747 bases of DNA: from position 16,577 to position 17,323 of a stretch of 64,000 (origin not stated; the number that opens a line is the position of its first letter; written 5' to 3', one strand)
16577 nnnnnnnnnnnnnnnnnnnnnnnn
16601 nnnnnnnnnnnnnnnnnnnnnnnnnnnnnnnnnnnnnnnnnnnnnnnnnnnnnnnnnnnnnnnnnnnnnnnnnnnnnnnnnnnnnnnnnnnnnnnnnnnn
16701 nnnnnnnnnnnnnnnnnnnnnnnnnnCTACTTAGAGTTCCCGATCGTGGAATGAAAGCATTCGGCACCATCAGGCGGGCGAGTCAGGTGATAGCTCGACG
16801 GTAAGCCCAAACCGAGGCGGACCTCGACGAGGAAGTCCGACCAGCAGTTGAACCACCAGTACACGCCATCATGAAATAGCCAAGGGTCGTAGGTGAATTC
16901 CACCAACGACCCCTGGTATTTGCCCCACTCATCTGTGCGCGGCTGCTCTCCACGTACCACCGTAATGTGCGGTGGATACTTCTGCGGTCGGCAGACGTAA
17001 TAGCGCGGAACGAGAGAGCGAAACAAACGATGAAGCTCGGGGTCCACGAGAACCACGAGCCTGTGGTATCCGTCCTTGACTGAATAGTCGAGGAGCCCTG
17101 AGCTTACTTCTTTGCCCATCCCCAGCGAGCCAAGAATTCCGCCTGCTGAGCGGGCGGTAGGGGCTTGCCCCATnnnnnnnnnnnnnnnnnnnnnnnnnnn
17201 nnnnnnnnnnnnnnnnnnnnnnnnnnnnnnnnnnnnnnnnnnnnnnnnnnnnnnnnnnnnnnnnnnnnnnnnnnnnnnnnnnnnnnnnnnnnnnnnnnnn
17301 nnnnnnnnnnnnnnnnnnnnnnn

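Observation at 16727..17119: Small protein with two HxTx motifs spaced ~65 residues apart: possible 2H phosphoesterase (LigT/Acb1-like)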

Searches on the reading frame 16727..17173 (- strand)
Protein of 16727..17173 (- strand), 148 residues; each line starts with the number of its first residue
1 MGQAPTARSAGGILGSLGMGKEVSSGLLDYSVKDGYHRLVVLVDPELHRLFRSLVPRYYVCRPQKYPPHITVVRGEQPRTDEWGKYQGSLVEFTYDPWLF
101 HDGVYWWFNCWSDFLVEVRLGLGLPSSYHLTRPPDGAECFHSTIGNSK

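Call 3: search_protein_families(library=pfam, proteins=[window:16727-17173:-], max_evalue=10)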
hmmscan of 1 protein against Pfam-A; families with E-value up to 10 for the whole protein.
window:16727-17173:- (148 aa): 0 families

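Call 4: search_protein_families(library=phrogs, proteins=[window:16727-17173:-], max_evalue=10)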
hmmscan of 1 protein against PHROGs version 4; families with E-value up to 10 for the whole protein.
window:16727-17173:- (148 aa): 1 family
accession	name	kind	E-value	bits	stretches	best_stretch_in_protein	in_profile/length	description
phrog_12204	-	unknown function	3e-11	44.3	1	39-131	25-131/138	-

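Call 5: search_solved_structures(query=window:16727-17173:-, max_evalue=10, show_alignments=2)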
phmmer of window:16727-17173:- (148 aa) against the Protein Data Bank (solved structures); distinct sequences matched with E-value up to 10: 1.
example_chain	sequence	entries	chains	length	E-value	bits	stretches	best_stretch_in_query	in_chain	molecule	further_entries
9oox_L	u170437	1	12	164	0.94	12.4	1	9-46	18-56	ring interacting pore 1 (Rip1)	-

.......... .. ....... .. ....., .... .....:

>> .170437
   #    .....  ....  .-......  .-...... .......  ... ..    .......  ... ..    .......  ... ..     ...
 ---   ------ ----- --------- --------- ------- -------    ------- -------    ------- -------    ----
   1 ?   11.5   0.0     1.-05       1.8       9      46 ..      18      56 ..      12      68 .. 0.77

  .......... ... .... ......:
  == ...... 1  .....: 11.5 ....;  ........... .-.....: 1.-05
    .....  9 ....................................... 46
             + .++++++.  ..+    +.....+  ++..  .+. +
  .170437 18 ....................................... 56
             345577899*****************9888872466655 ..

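Call 6: find_homologous_proteins(query=window:16727-17119:-, max_evalue=0.001)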
Query window:16727-17119:- (130 aa): 24 proteins with E <= 0.001 among 35 candidates.
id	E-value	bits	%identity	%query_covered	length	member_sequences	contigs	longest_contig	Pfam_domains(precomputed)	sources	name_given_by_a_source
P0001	1.3e-88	312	100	100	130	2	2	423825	-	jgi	jgi:hypothetical protein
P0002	1.5e-64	234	77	97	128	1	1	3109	-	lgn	-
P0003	2.1e-64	234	78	96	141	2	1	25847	-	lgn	-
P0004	1.5e-63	231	75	97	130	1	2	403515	-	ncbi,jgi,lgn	-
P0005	9.7e-63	228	77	96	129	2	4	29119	-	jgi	jgi:hypothetical protein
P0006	1.3e-62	228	74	97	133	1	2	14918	-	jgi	-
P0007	8.4e-61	222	73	97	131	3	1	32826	-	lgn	-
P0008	3.6e-59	217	70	100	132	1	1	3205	-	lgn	-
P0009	1.6e-58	215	73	96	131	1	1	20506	-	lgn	-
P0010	2.6e-58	214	70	96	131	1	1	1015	-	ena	-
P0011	7.1e-57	209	66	100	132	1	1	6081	-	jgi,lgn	-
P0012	1.5e-56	208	69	96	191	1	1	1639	-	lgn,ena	-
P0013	1.4e-55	205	65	100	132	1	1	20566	-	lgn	-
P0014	2.4e-52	195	68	96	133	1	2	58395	-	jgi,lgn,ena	-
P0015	2.2e-50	188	63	97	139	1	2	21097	-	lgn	-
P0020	3.1e-35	139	55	97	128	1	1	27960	-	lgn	-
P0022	7.0e-31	125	49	96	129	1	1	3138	-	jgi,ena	jgi:hypothetical protein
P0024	4.6e-26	109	46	96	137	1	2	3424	-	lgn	-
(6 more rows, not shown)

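Call 11: search_solved_structures(query=A1, max_evalue=10, show_alignments=3)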
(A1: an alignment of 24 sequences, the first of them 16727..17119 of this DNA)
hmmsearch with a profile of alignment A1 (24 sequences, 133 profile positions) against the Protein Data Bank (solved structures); distinct sequences matched with E-value up to 10: 1.
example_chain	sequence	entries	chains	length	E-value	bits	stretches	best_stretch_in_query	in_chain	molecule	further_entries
6qe6_A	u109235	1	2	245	0.015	18.3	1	45-108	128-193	tRNA (Adenine(22)-N(1))-methyltransferase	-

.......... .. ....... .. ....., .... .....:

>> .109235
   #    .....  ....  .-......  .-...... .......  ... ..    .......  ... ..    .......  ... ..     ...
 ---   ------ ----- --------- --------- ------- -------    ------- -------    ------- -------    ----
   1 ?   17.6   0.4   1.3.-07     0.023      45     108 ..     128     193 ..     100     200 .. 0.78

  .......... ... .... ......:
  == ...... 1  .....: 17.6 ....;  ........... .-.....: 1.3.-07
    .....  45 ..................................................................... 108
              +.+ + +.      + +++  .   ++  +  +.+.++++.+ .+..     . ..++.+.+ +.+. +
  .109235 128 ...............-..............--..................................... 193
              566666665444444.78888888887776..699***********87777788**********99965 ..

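Call 12: search_protein_families(library=ncbifam, proteins=[window:16727-17119:-], max_evalue=10)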
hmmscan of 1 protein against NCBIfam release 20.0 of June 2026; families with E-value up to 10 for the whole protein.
window:16727-17119:- (130 aa): 1 family
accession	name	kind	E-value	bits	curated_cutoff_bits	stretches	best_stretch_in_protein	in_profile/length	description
TIGR02258.1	2_5_ligase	equivalog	0.26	11.1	65.7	1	44-68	117-141/180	RNA 2',3'-cyclic phosphodiesterase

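Call 13: search_protein_families(library=padloc, proteins=[window:16727-17119:-], max_evalue=10)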
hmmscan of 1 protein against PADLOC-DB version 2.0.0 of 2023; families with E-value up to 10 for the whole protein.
window:16727-17119:- (130 aa): 0 families

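Call 14: search_dna_similar(query=window:16727-17119:-, collection=phages, mode=protein, max_evalue=0.01)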
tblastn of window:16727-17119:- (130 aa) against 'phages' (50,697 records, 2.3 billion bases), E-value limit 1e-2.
Records with a match: 16; places in all: 17; records where one place covers at least 80% of the query: 1.
Best place of each record, by identity: <60% 16.
By first word of the organism name: Klebsiella 5; Salmonella 4; Bacillus 2; Agrobacterium 2; uncultured 1; Vibrio 1; Escherichia 1.
By host as written in the record: Klebsiella pneumoniae 3; - 2; Bacillus megaterium str. ATCC 43725 2; Salmonella enterica subsp. enterica serovar Typhi 2; Agrobacterium tumefaciens C58 2; Salmonella enterica subsp. enterica serovar Typhimurium str. ATCC 14028 1; Salmonella 1; Klebsiella aerogenes 1; and 2 more.
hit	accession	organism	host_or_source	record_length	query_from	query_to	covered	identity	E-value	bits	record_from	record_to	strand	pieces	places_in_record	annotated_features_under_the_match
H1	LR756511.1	uncultured phage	metagenomic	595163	20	130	85%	39.5%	2e-16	79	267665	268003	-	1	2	record has no annotation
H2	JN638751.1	Bacillus phage G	Bacillus megaterium str. ATCC 43725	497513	39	113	58%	36.7%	2e-5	48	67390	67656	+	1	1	116: gp116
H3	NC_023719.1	Bacillus phage G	Bacillus megaterium str. ATCC 43725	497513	39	113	58%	36.7%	2e-5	48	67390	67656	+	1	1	116: gp116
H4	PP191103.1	Salmonella phage PHA46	Salmonella enterica subsp. enterica ...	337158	51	129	61%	32.6%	3e-3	42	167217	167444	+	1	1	hypothetical protein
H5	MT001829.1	Salmonella phage SE_PL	Salmonella enterica subsp. enterica ...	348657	51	129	61%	32.6%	3e-3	42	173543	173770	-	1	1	hypothetical protein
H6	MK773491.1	Salmonella phage 7t3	Salmonella enterica subsp. enterica ...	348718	51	129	61%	32.6%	3e-3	42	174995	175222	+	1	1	hypothetical protein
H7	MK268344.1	Salmonella phage Munch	Salmonella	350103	51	129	61%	32.6%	3e-3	42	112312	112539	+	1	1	hypothetical protein | ribosome_binding_site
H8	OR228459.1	Klebsiella phage fENko-Kae01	Klebsiella aerogenes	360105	51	129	61%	32.6%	3e-3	42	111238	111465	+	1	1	hypothetical protein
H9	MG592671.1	Vibrio phage 2.275.O._10N.286.54.E11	Vibrio cyclitrophicus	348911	40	113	57%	32.2%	5e-5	47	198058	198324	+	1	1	hypothetical protein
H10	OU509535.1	Klebsiella pneumoniae phage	not known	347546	47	110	49%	36.5%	2e-3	42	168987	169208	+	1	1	record has no annotation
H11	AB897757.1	Klebsiella phage K64-1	Klebsiella pneumoniae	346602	47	110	49%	36.5%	2e-3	42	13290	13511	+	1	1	none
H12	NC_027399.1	Klebsiella phage K64-1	Klebsiella pneumoniae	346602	47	110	49%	36.5%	2e-3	42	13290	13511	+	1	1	hypothetical protein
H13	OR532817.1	Klebsiella phage RCIP0023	Klebsiella pneumoniae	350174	47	110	49%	36.5%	2e-3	42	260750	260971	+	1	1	hypothetical protein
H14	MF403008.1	Agrobacterium phage Atu_ph07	Agrobacterium tumefaciens C58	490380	22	111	69%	25.7%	1e-4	46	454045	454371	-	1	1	hypothetical protein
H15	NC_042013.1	Agrobacterium phage Atu_ph07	Agrobacterium tumefaciens C58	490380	22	111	69%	25.7%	1e-4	46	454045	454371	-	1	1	hypothetical protein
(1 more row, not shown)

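Call 19: predict_structure(alignment_id=A1)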
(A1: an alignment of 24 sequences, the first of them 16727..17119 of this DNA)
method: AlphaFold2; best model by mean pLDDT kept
length: 130 residues; sequences in the alignment: 24
mean_pLDDT: 96.0   pTM: 0.88
mean pLDDT of the five models: 96.0, 95.0, 94.5, 94.4, 94.1
residues with pLDDT >= 90: 127; 70-90: 2; 50-70: 1; < 50: 0
segments of 3 or more residues with pLDDT < 50: none
pLDDT, mean of each block of 10 residues (from residue 1): 92 95 98 96 94 97 97 97 96 98 97 95 96
secondary structure, 60 per line:
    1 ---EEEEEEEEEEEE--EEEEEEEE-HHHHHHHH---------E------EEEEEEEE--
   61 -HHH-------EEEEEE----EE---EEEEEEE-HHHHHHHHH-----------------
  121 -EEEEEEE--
elements in order: E4-15 E18-25 H27-34 E51-58 E72-77 E87-93 H95-103 E122-128

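Call 21: search_protein_representatives(alignment_id=A1)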
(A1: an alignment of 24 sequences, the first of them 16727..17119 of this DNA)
Query: 24 sequences, 133 profile positions. Proteins with E-value up to 0.001 (for the whole library): 1052; up to 1e-10: 595; up to 1e-30: 117. The best 150 are listed.
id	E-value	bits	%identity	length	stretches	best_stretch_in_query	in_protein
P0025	6.6e-46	171.6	-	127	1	3-131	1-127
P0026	2.4e-45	169.8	-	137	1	5-132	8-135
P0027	1.4e-44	167.3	-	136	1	4-131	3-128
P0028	2.7e-44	166.4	-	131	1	3-132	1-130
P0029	2.7e-43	163.1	-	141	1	5-132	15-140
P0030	5.8e-43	162.1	-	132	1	3-132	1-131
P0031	1.3e-42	160.9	-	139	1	4-132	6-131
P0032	2.1e-42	160.2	-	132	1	5-132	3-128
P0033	6.7e-42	158.6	-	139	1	4-132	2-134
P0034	1.4e-41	157.6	-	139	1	3-132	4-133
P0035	1.5e-41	157.5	-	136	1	3-131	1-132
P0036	2.0e-41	157.0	-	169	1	4-132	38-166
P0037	2.5e-41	156.8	-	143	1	2-131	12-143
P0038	3.1e-41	156.5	-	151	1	3-131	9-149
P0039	3.4e-41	156.3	-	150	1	4-131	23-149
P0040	2.0e-40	153.8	-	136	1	3-132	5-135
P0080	7.4e-36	139.1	-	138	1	4-131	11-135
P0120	6.3e-32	126.3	-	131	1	3-131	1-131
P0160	1.4e-29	118.7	-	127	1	3-132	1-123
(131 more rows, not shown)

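Call 27: fold_search(model_id=the predicted structure, library=pdb)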
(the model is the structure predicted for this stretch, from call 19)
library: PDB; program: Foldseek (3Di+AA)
matches with E <= 10: 233; with E <= 0.001: 0
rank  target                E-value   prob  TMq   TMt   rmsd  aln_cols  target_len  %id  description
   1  9vyf_N                3.2e-01  0.03  0.13  0.06  17.6       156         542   12  Cyanopodophage Pan3 portal complex (released 2025-11-26)
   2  8smr_Z                4.0e-01  0.03  0.14  0.10  17.0       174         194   14  cytochrome bc1-cbb3 supercomplex from Pseudomonas aeruginosa (released 2023-10-11)
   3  2qy2_A                5.6e-01  0.08  0.23  0.17  15.2       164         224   12  Characterization of a trifunctional mimivirus mRNA capping enzyme and crystal structure of the RNA triphosphatase doma (released 2008-04-01)
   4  3bgy_B                6.3e-01  0.05  0.21  0.16  15.8       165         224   11  Triclinic structure of Mimivirus Capping Enzyme Triphosphatase at 1.65 A (released 2008-04-01)
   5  8smr_C                6.3e-01  0.04  0.18  0.14  16.7       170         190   14  cytochrome bc1-cbb3 supercomplex from Pseudomonas aeruginosa (released 2023-10-11)
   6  9vyf_O                7.0e-01  0.02  0.13  0.06  17.8       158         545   13  Cyanopodophage Pan3 portal complex (released 2025-11-26)
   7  2qze_A                1.2e+00  0.05  0.22  0.16  15.2       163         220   10  Monoclinic Mimivirus Capping Enzyme Triphosphatase. (released 2008-04-01)
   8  3bgy_A                1.3e+00  0.05  0.21  0.15  15.4       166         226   10  Triclinic structure of Mimivirus Capping Enzyme Triphosphatase at 1.65 A (released 2008-04-01)
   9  7nhn_r                1.5e+00  0.08  0.18  0.27  11.7        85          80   13  VgaL, an antibiotic resistance ABCF, in complex with 70S ribosome from Listeria monocytogenes (released 2021-05-05)
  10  3j9w_AQ               1.6e+00  0.08  0.18  0.25  10.7        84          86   10  Cryo-EM structure of the Bacillus subtilis MifM-stalled ribosome complex (released 2015-04-29)
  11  6obv_C                1.6e+00  0.03  0.18  0.11  14.2       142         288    8  Structural insights into dehydratase substrate selection for the borrelidin and fluvirucin polyketide synthases (released 2019-06-05)
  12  8uu7_q                1.7e+00  0.07  0.17  0.26  10.8        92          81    9  Cryo-EM structure of the Listeria innocua 70S ribosome in complex with HflXr, HPF, and E-site tRNA (structure II-B) (released 2024-02-28)
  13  7lhz_D                1.7e+00  0.07  0.20  0.06  11.8        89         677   11  K. pneumoniae Topoisomerase IV (ParE-ParC) in complex with DNA and (3S)-10-[(3R)-3-(1-aminocyclopropyl)pyrrolidin-1-yl (released 2021-05-12)
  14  7qep_S4               1.7e+00  0.04  0.19  0.10  15.8       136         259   10  Cryo-EM structure of the ribosome from Encephalitozoon cuniculi (released 2022-02-09)
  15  5h7e                  1.9e+00  0.04  0.22  0.17  19.4       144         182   16  Crystal Structure of native drCPDase (released 2017-09-27)
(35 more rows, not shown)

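Call 28: find_encoding_contigs(protein=P0001, flank=10000, max_places=3)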
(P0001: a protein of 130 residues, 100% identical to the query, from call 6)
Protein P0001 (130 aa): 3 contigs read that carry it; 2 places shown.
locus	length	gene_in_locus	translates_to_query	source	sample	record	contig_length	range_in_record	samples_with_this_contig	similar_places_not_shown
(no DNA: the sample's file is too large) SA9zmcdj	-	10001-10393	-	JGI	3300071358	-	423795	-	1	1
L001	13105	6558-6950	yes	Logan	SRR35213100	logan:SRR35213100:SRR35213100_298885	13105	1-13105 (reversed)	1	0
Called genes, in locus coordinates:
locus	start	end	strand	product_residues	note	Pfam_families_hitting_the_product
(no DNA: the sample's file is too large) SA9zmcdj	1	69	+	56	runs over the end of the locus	-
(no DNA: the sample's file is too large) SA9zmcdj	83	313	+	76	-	-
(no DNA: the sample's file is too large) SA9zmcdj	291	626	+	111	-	-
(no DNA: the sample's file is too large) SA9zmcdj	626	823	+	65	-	-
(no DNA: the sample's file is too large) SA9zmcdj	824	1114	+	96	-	-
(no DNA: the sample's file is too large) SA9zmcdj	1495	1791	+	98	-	-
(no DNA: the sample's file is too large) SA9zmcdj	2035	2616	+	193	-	-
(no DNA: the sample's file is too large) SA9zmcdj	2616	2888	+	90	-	-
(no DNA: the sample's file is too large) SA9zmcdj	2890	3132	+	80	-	-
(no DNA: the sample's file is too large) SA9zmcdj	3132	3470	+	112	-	-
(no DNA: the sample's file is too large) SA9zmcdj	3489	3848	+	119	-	-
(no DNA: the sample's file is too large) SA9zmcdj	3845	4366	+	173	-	-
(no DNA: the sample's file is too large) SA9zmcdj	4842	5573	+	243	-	-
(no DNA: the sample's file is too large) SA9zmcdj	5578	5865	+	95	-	-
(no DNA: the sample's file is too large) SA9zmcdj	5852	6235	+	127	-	-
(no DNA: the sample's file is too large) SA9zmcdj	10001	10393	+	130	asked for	-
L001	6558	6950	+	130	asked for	-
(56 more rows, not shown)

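Call 30: get_annotated_region(hit=H2, flank=5000)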
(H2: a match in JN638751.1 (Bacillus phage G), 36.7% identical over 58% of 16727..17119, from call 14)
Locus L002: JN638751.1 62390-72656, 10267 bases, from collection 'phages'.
description: Bacillus phage G, complete genome.
organism: Bacillus phage G (NCBI taxid 2884420)
taxonomy: Viruses; Duplodnaviria; Heunggongvirae; Uroviricota; Caudoviricetes; Donellivirus; Donellivirus gee
host: Bacillus megaterium str. ATCC 43725; source: soil; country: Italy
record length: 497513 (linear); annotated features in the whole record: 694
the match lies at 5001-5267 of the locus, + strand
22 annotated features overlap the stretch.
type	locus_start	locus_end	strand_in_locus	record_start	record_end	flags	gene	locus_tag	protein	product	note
CDS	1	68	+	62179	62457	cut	103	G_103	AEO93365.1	gp103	-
CDS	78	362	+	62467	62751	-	104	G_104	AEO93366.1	gp104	-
CDS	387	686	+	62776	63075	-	105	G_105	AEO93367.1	gp105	-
CDS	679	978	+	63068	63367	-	106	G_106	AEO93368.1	gp106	-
CDS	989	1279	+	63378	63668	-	107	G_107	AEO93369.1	gp107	-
CDS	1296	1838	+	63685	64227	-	108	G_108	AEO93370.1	gp108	-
CDS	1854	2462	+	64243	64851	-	109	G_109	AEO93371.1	gp109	-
CDS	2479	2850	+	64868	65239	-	110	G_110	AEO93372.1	gp110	-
CDS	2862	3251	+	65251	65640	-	111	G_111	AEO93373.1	gp111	-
CDS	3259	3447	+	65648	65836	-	112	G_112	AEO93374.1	gp112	-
CDS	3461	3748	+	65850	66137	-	113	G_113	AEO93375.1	gp113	-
CDS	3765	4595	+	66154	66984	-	114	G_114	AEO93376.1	gp114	-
CDS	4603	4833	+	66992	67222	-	115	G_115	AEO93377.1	gp115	-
CDS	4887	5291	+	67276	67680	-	116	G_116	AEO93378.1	gp116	-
CDS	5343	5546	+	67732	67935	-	117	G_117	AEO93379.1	gp117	-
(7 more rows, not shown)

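Call 31: get_annotated_region(hit=H14, flank=5000)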
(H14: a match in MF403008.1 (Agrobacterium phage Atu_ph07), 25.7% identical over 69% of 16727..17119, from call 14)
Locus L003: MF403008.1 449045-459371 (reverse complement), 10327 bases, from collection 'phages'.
description: Agrobacterium phage Atu_ph07, complete genome.
organism: Agrobacterium phage Atu_ph07 (NCBI taxid 2024264)
taxonomy: Viruses; Duplodnaviria; Heunggongvirae; Uroviricota; Caudoviricetes; Polybotosvirus; Polybotosvirus Atuph07
host: Agrobacterium tumefaciens C58; source: -; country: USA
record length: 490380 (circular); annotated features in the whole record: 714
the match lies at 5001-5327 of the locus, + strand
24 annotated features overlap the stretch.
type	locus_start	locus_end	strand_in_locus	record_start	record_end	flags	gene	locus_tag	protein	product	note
CDS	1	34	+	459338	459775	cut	-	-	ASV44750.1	ADP-ribose 1-phosphate phophatase-related protein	-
CDS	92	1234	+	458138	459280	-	-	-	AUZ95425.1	hypothetical protein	-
CDS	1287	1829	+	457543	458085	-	-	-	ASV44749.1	hypothetical protein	-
CDS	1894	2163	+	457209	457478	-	-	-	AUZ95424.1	hypothetical protein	-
CDS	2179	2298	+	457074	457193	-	-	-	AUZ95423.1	hypothetical protein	-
CDS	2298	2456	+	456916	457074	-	-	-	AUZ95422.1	hypothetical protein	-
CDS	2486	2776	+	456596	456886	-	-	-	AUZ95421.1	hypothetical protein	-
CDS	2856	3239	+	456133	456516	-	-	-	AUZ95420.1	hypothetical protein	-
CDS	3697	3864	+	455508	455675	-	-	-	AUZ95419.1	hypothetical protein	-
CDS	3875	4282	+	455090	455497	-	-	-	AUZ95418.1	hypothetical protein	-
CDS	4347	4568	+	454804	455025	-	-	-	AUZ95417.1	hypothetical protein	-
CDS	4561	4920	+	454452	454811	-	-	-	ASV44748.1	hypothetical protein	-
CDS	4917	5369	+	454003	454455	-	-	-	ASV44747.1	hypothetical protein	-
CDS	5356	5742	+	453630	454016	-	-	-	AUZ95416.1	hypothetical protein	-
CDS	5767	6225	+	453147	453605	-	-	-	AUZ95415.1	hypothetical protein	-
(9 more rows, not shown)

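Call 35: fold_search(model_id=the predicted structure, library=viral)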
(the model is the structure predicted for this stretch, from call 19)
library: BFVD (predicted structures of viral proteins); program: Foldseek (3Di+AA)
matches with E <= 10: 173; with E <= 0.001: 2
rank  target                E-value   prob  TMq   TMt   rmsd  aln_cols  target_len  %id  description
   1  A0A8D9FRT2            1.2e-04  1.00  0.75  0.45   5.5       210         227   13  Uncharacterized protein [uncultured marine phage]
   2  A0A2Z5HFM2            4.5e-04  1.00  0.66  0.82   1.7       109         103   24  (no name in the UniProt tables at hand)
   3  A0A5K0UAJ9            1.2e-02  0.98  0.47  0.33   7.2       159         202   14  Uncharacterized protein (Fragment) [Yasminevirus sp. GU-2018]
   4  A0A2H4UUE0            2.1e-01  0.96  0.56  0.13   4.0       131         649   14  Dual specificity serine/threonine and tyrosine phosphatase [Bodo saltans virus]
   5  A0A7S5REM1            3.7e-01  0.41  0.41  0.35  10.1       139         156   13  (no name in the UniProt tables at hand)
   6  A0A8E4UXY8            3.7e-01  0.38  0.43  0.37   8.2       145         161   12  2'-5' RNA ligase superfamily protein [Maribacter phage Colly_1]
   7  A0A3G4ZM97            4.7e-01  0.60  0.49  0.09   7.1       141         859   13  Uncharacterized protein [Terrestrivirus sp.]
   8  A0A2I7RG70            4.7e-01  0.13  0.24  0.18  14.2       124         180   10  (no name in the UniProt tables at hand)
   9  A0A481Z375            4.9e-01  0.20  0.28  0.24   6.9        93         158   12  Uncharacterized protein [Pithovirus LCPAC101]
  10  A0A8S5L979            5.2e-01  0.35  0.44  0.36   7.3       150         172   10  Cyclic phosphodiesterase-like protein [Myoviridae sp. ctPuP5]
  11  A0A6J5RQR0            5.2e-01  0.13  0.28  0.23  17.6       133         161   15  Swiss Army Knife 2H phosphoesterase domain-containing protein [uncultured Caudovirales phage]
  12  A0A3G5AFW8            5.5e-01  0.25  0.39  0.09   7.1       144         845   17  Endonuclease/exonuclease/phosphatase family [Hyperionvirus sp.]
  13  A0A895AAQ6            7.7e-01  0.10  0.31  0.22  14.8       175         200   13  (no name in the UniProt tables at hand)
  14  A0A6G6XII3            9.6e-01  0.08  0.24  0.19  17.5       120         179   14  (no name in the UniProt tables at hand)
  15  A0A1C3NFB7            1.0e+00  0.28  0.44  0.41   6.1       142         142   13  (no name in the UniProt tables at hand)
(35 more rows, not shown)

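Call 36: search_protein_families(library=pfam, alignment_id=A2, max_evalue=0.001)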
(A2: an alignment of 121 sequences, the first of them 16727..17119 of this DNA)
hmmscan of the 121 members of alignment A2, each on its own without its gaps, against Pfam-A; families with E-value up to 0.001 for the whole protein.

A. member 1, window:16727-17119:- (130 aa): 0 families

B. families by the number of members that match (of 121 scanned): 27 families (the first 25 are shown)
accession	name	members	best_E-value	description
PF01121.26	CoaE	1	1.6e-52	Dephospho-CoA kinase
PF00300.27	His_Phos_1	1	5.9e-25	Histidine phosphatase superfamily (branch 1)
PF01068.26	DNA_ligase_A_M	1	3.3e-23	ATP dependent DNA ligase domain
PF14216.11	DUF4326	1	4.6e-23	Domain of unknown function (DUF4326)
PF01145.31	Band_7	1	3.1e-21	SPFH domain / Band 7 family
PF18143.6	HAD_SAK_2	1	4e-21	HAD domain in Swiss Army Knife RNA repair proteins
PF13532.12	2OG-FeII_Oxy_2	1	9.6e-20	2OG-Fe(II) oxygenase superfamily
PF00293.34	NUDIX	1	2.6e-16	NUDIX domain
PF03235.19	GmrSD_N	1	1.3e-12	GmrSD restriction endonuclease, N-terminal domain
PF23969.1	DUF7296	1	2.4e-11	Domain of unknown function (DUF7296)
PF14743.12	DNA_ligase_OB_2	1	9.3e-11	DNA ligase OB-like domain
PF14815.12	NUDIX_4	1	6.8e-08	NUDIX domain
PF00092.34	VWA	1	4e-07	von Willebrand factor type A domain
PF00476.26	DNA_pol_A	1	5e-07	DNA polymerase family A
PF13519.12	VWA_2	1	5.3e-07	von Willebrand factor type A domain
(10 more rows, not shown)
